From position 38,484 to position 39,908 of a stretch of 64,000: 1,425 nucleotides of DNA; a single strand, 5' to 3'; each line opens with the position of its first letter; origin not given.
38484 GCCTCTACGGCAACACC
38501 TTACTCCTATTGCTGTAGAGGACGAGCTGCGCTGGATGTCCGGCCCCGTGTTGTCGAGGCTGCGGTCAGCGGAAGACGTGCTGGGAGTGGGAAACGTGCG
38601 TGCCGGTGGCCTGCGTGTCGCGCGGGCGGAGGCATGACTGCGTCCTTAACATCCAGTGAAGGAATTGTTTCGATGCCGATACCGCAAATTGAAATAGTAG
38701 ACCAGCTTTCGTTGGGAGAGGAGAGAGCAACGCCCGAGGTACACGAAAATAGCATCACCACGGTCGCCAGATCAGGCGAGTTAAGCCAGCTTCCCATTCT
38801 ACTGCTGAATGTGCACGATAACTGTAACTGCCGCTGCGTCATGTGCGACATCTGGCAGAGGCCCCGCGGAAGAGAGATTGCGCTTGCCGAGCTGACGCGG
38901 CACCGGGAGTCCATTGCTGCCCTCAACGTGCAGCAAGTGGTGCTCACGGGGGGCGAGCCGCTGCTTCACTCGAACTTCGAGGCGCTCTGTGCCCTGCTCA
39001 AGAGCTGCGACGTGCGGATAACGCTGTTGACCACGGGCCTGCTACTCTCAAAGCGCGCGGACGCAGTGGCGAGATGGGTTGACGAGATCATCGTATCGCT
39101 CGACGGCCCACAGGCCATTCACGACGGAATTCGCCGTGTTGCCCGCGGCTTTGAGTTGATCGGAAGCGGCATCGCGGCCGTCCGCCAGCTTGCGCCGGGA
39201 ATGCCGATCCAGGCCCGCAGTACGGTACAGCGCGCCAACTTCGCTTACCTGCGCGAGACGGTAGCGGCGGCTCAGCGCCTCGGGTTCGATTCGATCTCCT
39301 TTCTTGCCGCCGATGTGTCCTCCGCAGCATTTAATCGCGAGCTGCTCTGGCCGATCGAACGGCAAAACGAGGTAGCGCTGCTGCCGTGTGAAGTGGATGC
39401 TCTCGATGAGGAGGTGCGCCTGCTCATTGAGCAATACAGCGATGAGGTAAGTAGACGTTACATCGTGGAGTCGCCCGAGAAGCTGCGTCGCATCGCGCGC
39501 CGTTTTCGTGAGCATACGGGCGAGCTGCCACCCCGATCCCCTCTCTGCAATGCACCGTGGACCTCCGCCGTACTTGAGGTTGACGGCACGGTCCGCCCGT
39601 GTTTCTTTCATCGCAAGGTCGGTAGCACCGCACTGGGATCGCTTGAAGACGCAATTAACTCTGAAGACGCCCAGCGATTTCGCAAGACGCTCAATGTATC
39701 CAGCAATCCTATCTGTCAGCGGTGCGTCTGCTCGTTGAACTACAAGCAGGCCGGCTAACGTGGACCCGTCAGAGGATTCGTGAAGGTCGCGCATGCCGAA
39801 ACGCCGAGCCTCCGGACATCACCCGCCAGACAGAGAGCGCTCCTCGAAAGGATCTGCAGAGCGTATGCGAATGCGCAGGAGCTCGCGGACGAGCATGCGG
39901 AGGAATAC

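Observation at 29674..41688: Eight-gene translationally coupled operon with five radical SAM enzymes (four B12-dependent), plus a convergent sulfotransferase: orphan biosynthetic system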

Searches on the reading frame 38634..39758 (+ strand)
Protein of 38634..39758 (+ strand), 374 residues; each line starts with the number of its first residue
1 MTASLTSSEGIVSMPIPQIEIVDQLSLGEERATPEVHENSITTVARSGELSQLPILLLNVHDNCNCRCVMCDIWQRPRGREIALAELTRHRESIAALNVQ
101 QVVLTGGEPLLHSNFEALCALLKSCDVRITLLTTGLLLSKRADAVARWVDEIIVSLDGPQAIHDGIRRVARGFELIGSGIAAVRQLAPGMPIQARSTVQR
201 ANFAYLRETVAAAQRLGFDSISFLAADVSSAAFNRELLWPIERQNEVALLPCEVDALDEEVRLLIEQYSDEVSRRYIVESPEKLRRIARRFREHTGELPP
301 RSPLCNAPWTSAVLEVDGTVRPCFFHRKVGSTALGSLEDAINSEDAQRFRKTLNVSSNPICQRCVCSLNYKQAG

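Call 3: search_protein_families(library=pfam, proteins=[window:38634-39758:+], max_evalue=0.01)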
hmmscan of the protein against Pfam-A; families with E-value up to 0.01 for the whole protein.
window:38634-39758:+ (374 aa): 3 families
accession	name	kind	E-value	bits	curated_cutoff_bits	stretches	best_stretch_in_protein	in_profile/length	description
PF04055.27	Radical_SAM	-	1.1e-14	55.3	29.5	1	59-167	2-120/166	Radical SAM superfamily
PF13186.11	SPASM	-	3.2e-10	40.6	21.5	1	305-364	1-66/67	Iron-sulfur cluster-binding domain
PF13353.11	Fer4_12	-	1.4e-06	29.1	22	1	63-159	14-116/137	4Fe-4S single cluster domain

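Call 4: search_protein_families(library=ncbifam, proteins=[window:38634-39758:+], max_evalue=0.01)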
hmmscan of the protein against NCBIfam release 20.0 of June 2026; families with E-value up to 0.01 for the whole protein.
window:38634-39758:+ (374 aa): 65 families (the best 25 are shown)
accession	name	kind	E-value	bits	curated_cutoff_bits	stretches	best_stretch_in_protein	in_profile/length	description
TIGR03961.1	rSAM_PTO1314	hypoth_equivalog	5e-20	72.1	306.05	1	62-219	31-184/332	PTO1314 family radical SAM protein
TIGR04317.1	W_rSAM_matur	equivalog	8.4e-18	64.6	380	1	56-222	6-180/349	tungsten cofactor oxidoreductase radical SAM maturase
NF033640.1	N_Twi_rSAM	subfamily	2.9e-16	59.6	170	2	304-365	4-70/398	twitch domain-containing radical SAM protein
NF047865.1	rSAM_PapB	equivalog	6.7e-16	58.4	340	1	56-366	5-308/330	PapB family radical SAM/SPASM ranthipeptide maturase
TIGR02666.1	moaA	equivalog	5.3e-15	55.2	284.05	1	58-158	14-124/336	GTP 3',8-cyclase MoaA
TIGR04250.1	SCM_rSAM_ScmE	equivalog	1.8e-14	53.4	400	1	59-364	8-317/358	SynChlorMet cassette radical SAM/SPASM protein ScmE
TIGR04545.1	rSAM_ahbD_hemeb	equivalog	2.8e-14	53.3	500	1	59-219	5-168/339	heme b synthase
TIGR04054.1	rSAM_NirJ1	equivalog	4.8e-14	51.8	650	1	52-221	34-205/387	putative heme d1 biosynthesis radical SAM protein NirJ1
TIGR04251.1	SCM_rSAM_ScmF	equivalog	8e-13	48.5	400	1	60-226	10-182/353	SynChlorMet cassette radical SAM/SPASM protein ScmF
TIGR04053.2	TIGR04053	equivalog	2.9e-12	46.5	395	1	59-219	13-179/366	TIGR04053 family radical SAM/SPASM domain-containing protein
TIGR04546.1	rSAM_ahbC_deAc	equivalog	3.6e-12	45.8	650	1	53-205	38-192/390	12,18-didecarboxysiroheme deacetylase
TIGR02668.1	moaA_archaeal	equivalog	8e-12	44.7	325.25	1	57-158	13-118/303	GTP 3',8-cyclase MoaA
TIGR04347.1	pseudo_SAM_Halo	equivalog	1.5e-11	44.2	525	1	49-229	33-215/390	TIGR04347 family pseudo-SAM/SPASM protein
TIGR04051.1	rSAM_NirJ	equivalog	1.5e-11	43.9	515.45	1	54-213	2-163/354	heme d1 biosynthesis radical SAM protein NirJ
TIGR04466.1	rSAM_BlsE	equivalog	3e-11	43.4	400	1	56-206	5-155/327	cytosylglucuronate decarboxylase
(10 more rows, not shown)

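Call 33: search_solved_structures(query=window:38634-39758:+, max_evalue=0.01)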
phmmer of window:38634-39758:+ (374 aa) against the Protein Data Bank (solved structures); distinct sequences matched with E-value up to 0.01: 8.
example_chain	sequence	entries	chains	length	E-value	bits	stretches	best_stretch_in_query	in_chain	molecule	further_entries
7vob_C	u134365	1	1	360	1.3e-09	41.2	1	55-189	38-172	Cytosylglucuronate decarboxylase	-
7voc_C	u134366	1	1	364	1.3e-09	41.1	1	55-189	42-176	Cytosylglucuronate decarboxylase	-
2fb2_A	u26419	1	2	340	1e-06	31.6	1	56-157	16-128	Molybdenum cofactor biosynthesis protein A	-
1tv7_A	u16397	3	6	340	2.4e-06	30.4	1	56-157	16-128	Molybdenum cofactor biosynthesis protein A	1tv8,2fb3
6efn_A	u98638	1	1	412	7.5e-06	28.8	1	48-211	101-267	Sporulation killing factor maturation protein SkfB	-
5wgg_A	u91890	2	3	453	0.0036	20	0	51-366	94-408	Radical SAM domain protein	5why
8wm2_A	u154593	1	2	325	0.0051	19.4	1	57-146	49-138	Fe-S radical SAM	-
6c8v_A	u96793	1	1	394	0.0079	18.8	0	37-248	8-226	Coenzyme PQQ synthesis protein E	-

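Call 50: find_homologous_proteins(query=window:38634-39758:+)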
Query window:38634-39758:+ (374 aa): 6904 proteins with E <= 0.001 among 8000 candidates; the best 120 are listed.
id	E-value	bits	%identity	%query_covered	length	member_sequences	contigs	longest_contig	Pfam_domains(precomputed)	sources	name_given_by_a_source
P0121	1.1e-236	803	100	97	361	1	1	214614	PF13186.12,PF04055.28,PF13353.12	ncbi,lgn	ncbi:MAG TPA: radical SAM protein [Acidisarcina sp.]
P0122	2.4e-165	568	73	90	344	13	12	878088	PF13186.12,PF04055.28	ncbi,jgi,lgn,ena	ncbi:MAG: radical SAM protein [Acidobacteriaceae bacterium]|jgi:MoaA/NifB/PqqE/SkfB family radical S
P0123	5.9e-165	567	69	99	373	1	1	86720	PF13186.12,PF04055.28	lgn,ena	-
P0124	1.5e-163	562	74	88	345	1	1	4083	PF13186.12,PF04055.28,PF13353.12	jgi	jgi:Fe-coproporphyrin III synthase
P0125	3.7e-163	561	74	87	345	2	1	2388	PF13186.12,PF04055.28,PF13353.12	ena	-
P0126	1.4e-161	556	73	87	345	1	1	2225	PF13186.12,PF04055.28,PF13353.12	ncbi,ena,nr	ncbi:MAG TPA: radical SAM protein [Candidatus Binatia bacterium]|nr:radical SAM protein [Candidatus 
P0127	7.4e-160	550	81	81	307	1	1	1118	PF13186.12,PF04055.28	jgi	jgi:MoaA/NifB/PqqE/SkfB family radical SAM enzyme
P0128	1.2e-159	549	73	88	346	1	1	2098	PF13186.12,PF04055.28,PF13353.12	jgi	jgi:MoaA/NifB/PqqE/SkfB family radical SAM enzyme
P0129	1.4e-159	549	71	91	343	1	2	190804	PF13186.12,PF04055.28,PF13353.12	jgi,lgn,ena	-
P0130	1.4e-159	549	73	88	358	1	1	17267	PF13186.12,PF04055.28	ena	-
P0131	2.7e-159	548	72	86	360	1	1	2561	PF13186.12,PF04055.28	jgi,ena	-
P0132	6.7e-159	547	72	83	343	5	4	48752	PF13186.12,PF04055.28,PF13353.12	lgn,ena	-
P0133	7.1e-159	547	71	90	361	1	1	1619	PF13186.12,PF04055.28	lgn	-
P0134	5.2e-158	544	73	86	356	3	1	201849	PF13186.12,PF04055.28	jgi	jgi:MoaA/NifB/PqqE/SkfB family radical SAM enzyme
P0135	7.0e-158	544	69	91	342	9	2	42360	PF13186.12,PF04055.28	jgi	jgi:Fe-coproporphyrin III synthase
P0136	7.1e-157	540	78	81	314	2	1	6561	PF13186.12,PF04055.28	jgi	jgi:MoaA/NifB/PqqE/SkfB family radical SAM enzyme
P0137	9.5e-157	540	70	91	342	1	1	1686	PF13186.12,PF04055.28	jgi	jgi:Fe-coproporphyrin III synthase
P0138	1.6e-156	539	78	81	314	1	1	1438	PF13186.12,PF04055.28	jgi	jgi:MoaA/NifB/PqqE/SkfB family radical SAM enzyme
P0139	2.7e-156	538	72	91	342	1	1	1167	PF13186.12,PF04055.28,PF13353.12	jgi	jgi:MoaA/NifB/PqqE/SkfB family radical SAM enzyme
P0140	1.3e-155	536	70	90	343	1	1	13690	PF13186.12,PF04055.28,PF13353.12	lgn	-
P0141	3.8e-155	535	72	88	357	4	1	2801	PF13186.12,PF04055.28,PF13353.12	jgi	jgi:Fe-coproporphyrin III synthase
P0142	5.9e-155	534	71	87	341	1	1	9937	PF13186.12,PF04055.28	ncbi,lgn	-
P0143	7.8e-155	534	71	86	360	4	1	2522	PF13186.12,PF04055.28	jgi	jgi:MoaA/NifB/PqqE/SkfB family radical SAM enzyme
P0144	8.1e-155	534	72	87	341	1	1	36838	PF13186.12,PF04055.28,PF13353.12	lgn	-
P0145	1.2e-154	533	72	86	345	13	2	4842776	PF13186.12,PF04055.28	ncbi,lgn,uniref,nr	ncbi:radical SAM protein [Tunturibacter empetritectus]|uniref:MoaA/NifB/PqqE/SkfB family radical SAM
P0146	1.4e-154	533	69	91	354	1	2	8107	PF13186.12,PF04055.28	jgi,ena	-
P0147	1.5e-154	533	70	87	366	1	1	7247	PF13186.12,PF04055.28,PF13353.12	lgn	-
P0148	4.3e-154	531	69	89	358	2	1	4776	PF13186.12,PF04055.28,PF13353.12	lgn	-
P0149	5.4e-154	531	69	91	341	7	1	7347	PF13186.12,PF04055.28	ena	-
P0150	6.3e-154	531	70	88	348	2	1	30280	PF13186.12,PF04055.28,PF13353.12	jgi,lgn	jgi:MoaA/NifB/PqqE/SkfB family radical SAM enzyme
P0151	9.2e-154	530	69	90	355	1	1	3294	PF13186.12,PF04055.28,PF13353.12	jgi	jgi:MoaA/NifB/PqqE/SkfB family radical SAM enzyme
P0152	1.2e-153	530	71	87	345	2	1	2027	PF13186.12,PF04055.28,PF13353.12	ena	-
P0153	9.1e-153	527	69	87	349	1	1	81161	PF13186.12,PF04055.28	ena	-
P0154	2.5e-152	525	66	91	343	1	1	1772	PF13186.12,PF04055.28,PF13353.12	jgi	jgi:MoaA/NifB/PqqE/SkfB family radical SAM enzyme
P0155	4.6e-152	525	68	87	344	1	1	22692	PF13186.12,PF04055.28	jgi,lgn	jgi:MoaA/NifB/PqqE/SkfB family radical SAM enzyme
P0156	9.2e-152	524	69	89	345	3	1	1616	PF13186.12,PF04055.28,PF13353.12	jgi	jgi:Fe-coproporphyrin III synthase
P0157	1.0e-151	523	68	90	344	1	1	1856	PF13186.12,PF04055.28,PF13353.12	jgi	jgi:Fe-coproporphyrin III synthase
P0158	1.2e-151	523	70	87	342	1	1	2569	PF13186.12,PF04055.28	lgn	-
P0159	3.0e-151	522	72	86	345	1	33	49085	PF13186.12,PF04055.28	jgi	jgi:MoaA/NifB/PqqE/SkfB family radical SAM enzyme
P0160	8.5e-151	520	68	87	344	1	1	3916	PF13186.12,PF04055.28,PF13353.12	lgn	-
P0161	9.6e-151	520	68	90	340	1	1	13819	PF13186.12,PF04055.28,PF13353.12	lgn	-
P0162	2.6e-150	519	70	86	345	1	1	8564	PF13186.12,PF04055.28,PF13353.12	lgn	-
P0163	8.2e-150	517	68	87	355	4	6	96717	PF13186.12,PF04055.28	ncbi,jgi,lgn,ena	jgi:MoaA/NifB/PqqE/SkfB family radical SAM enzyme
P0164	1.6e-149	516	67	92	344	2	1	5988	PF13186.12,PF04055.28,PF13353.12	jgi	jgi:Fe-coproporphyrin III synthase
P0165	1.9e-149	516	67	88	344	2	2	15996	PF13186.12,PF04055.28,PF13353.12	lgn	-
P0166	2.4e-149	516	68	91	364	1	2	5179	PF13186.12,PF04055.28,PF13353.12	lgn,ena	-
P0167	2.6e-149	516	67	87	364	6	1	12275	PF13186.12,PF04055.28,PF13353.12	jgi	jgi:Fe-coproporphyrin III synthase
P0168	2.9e-149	515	67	88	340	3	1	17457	PF13186.12,PF04055.28,PF13353.12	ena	-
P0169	2.9e-149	515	68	87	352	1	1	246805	PF13186.12,PF04055.28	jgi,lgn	jgi:Fe-coproporphyrin III synthase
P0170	4.2e-149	515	68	87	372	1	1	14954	PF13186.12,PF04055.28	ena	-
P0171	4.4e-149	515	68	88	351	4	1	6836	PF13186.12,PF04055.28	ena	-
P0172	5.2e-149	514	67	87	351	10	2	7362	PF13186.12,PF04055.28,PF13353.12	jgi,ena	jgi:MoaA/NifB/PqqE/SkfB family radical SAM enzyme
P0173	5.9e-149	514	67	88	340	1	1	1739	PF13186.12,PF04055.28,PF13353.12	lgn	-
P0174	9.1e-149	514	67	88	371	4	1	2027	PF13186.12,PF04055.28,PF13353.12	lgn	-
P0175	9.3e-149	514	68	87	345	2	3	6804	PF13186.12,PF04055.28,PF13353.12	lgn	-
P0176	9.5e-149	514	69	87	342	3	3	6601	PF13186.12,PF04055.28,PF13353.12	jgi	jgi:MoaA/NifB/PqqE/SkfB family radical SAM enzyme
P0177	1.0e-148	514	67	90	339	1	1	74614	PF13186.12,PF04055.28,PF13353.12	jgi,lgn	jgi:MoaA/NifB/PqqE/SkfB family radical SAM enzyme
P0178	1.6e-148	513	66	87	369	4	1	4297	PF13186.12,PF04055.28,PF13353.12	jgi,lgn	jgi:MoaA/NifB/PqqE/SkfB family radical SAM enzyme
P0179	2.1e-148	513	66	89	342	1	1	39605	PF13186.12,PF04055.28,PF13353.12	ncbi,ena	-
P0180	2.6e-148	512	67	90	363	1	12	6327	PF13186.12,PF04055.28,PF13353.12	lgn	-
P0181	4.2e-148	512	67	84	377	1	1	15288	PF13186.12,PF04055.28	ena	-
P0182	1.2e-147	510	75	81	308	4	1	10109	PF13186.12,PF04055.28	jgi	jgi:MoaA/NifB/PqqE/SkfB family radical SAM enzyme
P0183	2.3e-147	509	67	87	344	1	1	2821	PF13186.12,PF04055.28,PF13353.12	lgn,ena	-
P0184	2.6e-147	509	67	87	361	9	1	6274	PF13186.12,PF04055.28,PF13353.12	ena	-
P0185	3.9e-147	508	68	89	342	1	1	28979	PF13186.12,PF04055.28,PF13353.12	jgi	jgi:MoaA/NifB/PqqE/SkfB family radical SAM enzyme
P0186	1.4e-146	506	65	92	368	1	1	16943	PF13186.12,PF04055.28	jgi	jgi:Fe-coproporphyrin III synthase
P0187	1.2e-144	500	66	89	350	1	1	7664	PF13186.12,PF04055.28,PF13353.12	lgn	-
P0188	2.8e-144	499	68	86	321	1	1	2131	PF13186.12,PF04055.28,PF13353.12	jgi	jgi:MoaA/NifB/PqqE/SkfB family radical SAM enzyme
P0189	2.9e-144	499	68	87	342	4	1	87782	PF13186.12,PF04055.28,PF13353.12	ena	-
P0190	4.4e-144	498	65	90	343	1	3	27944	PF13186.12,PF04055.28,PF13353.12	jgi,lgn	jgi:MoaA/NifB/PqqE/SkfB family radical SAM enzyme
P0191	1.8e-143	496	67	87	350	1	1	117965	PF13186.12,PF04055.28,PF13353.12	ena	-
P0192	4.4e-143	495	65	90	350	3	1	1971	PF13186.12,PF04055.28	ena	-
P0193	4.8e-143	495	65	88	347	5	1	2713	PF13186.12,PF04055.28,PF13353.12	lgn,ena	-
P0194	9.8e-143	494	65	90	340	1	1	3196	PF13186.12,PF04055.28,PF13353.12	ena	-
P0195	1.6e-142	493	62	96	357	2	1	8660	PF13186.12,PF04055.28,PF13353.12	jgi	jgi:MoaA/NifB/PqqE/SkfB family radical SAM enzyme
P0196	1.7e-142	493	73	79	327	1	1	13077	PF04055.28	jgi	jgi:MoaA/NifB/PqqE/SkfB family radical SAM enzyme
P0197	4.4e-142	492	65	89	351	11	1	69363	PF13186.12,PF04055.28,PF13353.12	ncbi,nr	ncbi:MAG TPA: radical SAM protein [Alloacidobacterium sp.]|nr:radical SAM protein [Alloacidobacteriu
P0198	6.8e-142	491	65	88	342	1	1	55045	PF13186.12,PF04055.28,PF13353.12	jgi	jgi:MoaA/NifB/PqqE/SkfB family radical SAM enzyme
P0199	8.7e-142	491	66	90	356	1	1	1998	PF13186.12,PF04055.28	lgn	-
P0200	1.1e-141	490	63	91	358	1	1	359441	PF13186.12,PF04055.28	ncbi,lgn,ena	-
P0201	1.7e-141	490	67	89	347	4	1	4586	PF13186.12,PF04055.28,PF13353.12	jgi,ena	-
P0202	1.8e-141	490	66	90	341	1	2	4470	PF13186.12,PF04055.28,PF13353.12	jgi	jgi:MoaA/NifB/PqqE/SkfB family radical SAM enzyme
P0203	1.1e-140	487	67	87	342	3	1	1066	PF13186.12,PF04055.28,PF13353.12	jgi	jgi:MoaA/NifB/PqqE/SkfB family radical SAM enzyme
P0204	4.4e-140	485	65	87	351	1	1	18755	PF13186.12,PF04055.28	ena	-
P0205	1.1e-139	484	64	87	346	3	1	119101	PF13186.12,PF04055.28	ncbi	-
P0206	1.2e-138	480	64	88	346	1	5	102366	PF13186.12,PF04055.28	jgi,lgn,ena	-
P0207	3.2e-138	479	62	91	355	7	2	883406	PF13186.12,PF04055.28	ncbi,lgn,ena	-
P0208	6.3e-138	478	64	86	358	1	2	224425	PF13186.12,PF04055.28,PF13353.12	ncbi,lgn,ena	-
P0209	8.3e-138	478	62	89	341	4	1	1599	PF13186.12,PF04055.28,PF13353.12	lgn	-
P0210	1.4e-137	477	65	86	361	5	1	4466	PF13186.12,PF04055.28,PF13353.12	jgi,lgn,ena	jgi:MoaA/NifB/PqqE/SkfB family radical SAM enzyme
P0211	1.9e-137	476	63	88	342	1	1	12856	PF13186.12,PF04055.28,PF13353.12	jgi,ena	-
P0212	2.1e-137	476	62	88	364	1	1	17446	PF13186.12,PF04055.28,PF13353.12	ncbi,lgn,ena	-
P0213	2.4e-137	476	63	88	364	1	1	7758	PF13186.12,PF04055.28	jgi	jgi:MoaA/NifB/PqqE/SkfB family radical SAM enzyme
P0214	5.2e-137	475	61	91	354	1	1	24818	PF13186.12,PF04055.28,PF13353.12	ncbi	-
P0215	5.9e-137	475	62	92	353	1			PF13186.12,PF04055.28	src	-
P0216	6.3e-137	475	63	86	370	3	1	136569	PF13186.12,PF04055.28,PF13353.12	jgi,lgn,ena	-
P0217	7.1e-137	475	61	88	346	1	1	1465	PF13186.12,PF04055.28,PF13353.12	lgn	-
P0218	9.6e-137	474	63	87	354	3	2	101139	PF13186.12,PF04055.28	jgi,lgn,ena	jgi:MoaA/NifB/PqqE/SkfB family radical SAM enzyme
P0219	9.8e-137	474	64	85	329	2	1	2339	PF13186.12,PF04055.28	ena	-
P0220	9.9e-137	474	62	91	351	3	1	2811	PF13186.12,PF04055.28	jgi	jgi:MoaA/NifB/PqqE/SkfB family radical SAM enzyme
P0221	1.3e-136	474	64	86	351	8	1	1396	PF13186.12,PF04055.28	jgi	-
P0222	1.6e-136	473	62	89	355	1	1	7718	PF13186.12,PF04055.28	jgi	jgi:Fe-coproporphyrin III synthase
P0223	1.7e-136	473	62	86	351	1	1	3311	PF13186.12,PF04055.28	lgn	-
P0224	2.2e-136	473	63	88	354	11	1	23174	PF13186.12,PF04055.28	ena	-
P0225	2.4e-136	473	65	86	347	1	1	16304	PF13186.12,PF04055.28,PF13353.12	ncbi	-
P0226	3.4e-136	472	64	86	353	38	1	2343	PF13186.12,PF04055.28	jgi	jgi:MoaA/NifB/PqqE/SkfB family radical SAM enzyme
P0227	3.8e-136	472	64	87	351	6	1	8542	PF13186.12,PF04055.28,PF13353.12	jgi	jgi:Fe-coproporphyrin III synthase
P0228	7.5e-136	471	62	87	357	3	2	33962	PF13186.12,PF04055.28,PF13353.12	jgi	jgi:Fe-coproporphyrin III synthase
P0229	8.6e-136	471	62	86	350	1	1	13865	PF13186.12,PF04055.28,PF13353.12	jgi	jgi:MoaA/NifB/PqqE/SkfB family radical SAM enzyme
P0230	1.3e-135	470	63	87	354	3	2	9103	PF13186.12,PF04055.28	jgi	jgi:MoaA/NifB/PqqE/SkfB family radical SAM enzyme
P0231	1.3e-135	470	59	93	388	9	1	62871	PF13186.12,PF04055.28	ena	-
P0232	1.4e-135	470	64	88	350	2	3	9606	PF13186.12,PF04055.28,PF13353.12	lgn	-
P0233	1.5e-135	470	63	86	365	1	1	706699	PF13186.12,PF04055.28,PF13353.12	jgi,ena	-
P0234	2.3e-135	470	62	86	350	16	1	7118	PF13186.12,PF04055.28,PF13353.12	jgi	-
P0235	2.4e-135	470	63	89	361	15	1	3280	PF13186.12,PF04055.28,PF13353.12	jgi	jgi:MoaA/NifB/PqqE/SkfB family radical SAM enzyme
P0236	2.4e-135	470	63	87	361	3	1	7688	PF13186.12,PF04055.28,PF13353.12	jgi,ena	-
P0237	3.5e-135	469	61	89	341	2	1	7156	PF13186.12,PF04055.28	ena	-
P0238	3.7e-135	469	63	86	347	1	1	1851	PF13186.12,PF04055.28,PF13353.12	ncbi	-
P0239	4.1e-135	469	62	88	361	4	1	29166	PF13186.12,PF04055.28,PF13353.12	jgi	-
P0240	4.2e-135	469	60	91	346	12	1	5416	PF13186.12,PF04055.28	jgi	jgi:MoaA/NifB/PqqE/SkfB family radical SAM enzyme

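Call 69: search_protein_families(library=padloc, proteins=[window:38634-39758:+], max_evalue=0.001)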
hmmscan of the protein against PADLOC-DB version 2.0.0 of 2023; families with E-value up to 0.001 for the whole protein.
window:38634-39758:+ (374 aa): 3 families
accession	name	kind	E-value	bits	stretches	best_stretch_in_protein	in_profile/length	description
PDLC02903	pVip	-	5.3e-13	47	1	59-204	5-151/257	Viperins not associated with kinases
PDLC02904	pVip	-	1.9e-11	42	1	60-203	9-154/262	Viperins associated with kinases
PDLC02905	pVip-kinase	-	0.00017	19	1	33-158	161-296/474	Viperin-kinase fusion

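Call 84: predict_structure(alignment_id=A5)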
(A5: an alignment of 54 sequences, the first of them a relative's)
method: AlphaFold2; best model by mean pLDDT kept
length: 361 residues; sequences in the alignment: 54
mean_pLDDT: 83.9   pTM: 0.84
mean pLDDT of the five models: 83.9, 83.2, 83.0, 82.8, 81.9
residues with pLDDT >= 90: 217; 70-90: 77; 50-70: 31; < 50: 36
segments of 3 or more residues with pLDDT < 50: 1-31, 358-361
pLDDT, mean of each block of 10 residues (from residue 1): 42 38 37 73 89 74 73 93 95 89 97 97 96 98 96 93 98 98 95 98 97 67 58 85 97 98 94 90 84 83 92 89 94 91 84 54 32
secondary structure, 60 per line:
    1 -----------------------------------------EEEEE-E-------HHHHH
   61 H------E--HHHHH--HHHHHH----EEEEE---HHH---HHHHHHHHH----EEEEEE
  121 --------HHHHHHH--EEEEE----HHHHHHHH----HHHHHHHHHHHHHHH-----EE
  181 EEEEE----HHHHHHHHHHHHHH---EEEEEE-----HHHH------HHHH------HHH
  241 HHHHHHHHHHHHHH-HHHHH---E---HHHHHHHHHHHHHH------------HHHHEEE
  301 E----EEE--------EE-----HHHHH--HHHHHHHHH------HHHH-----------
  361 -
elements in order: E42-46 H56-61 H71-75 H78-83 E88-92 H102-110 E115-120 H129-135 E138-142 H147-154 H159-173 E179-185 H190-203 E207-212 H218-221 H228-231 H238-254 H256-260 H268-281 H294-297 E298-301 E306-308 H324-328 H331-339 H346-349
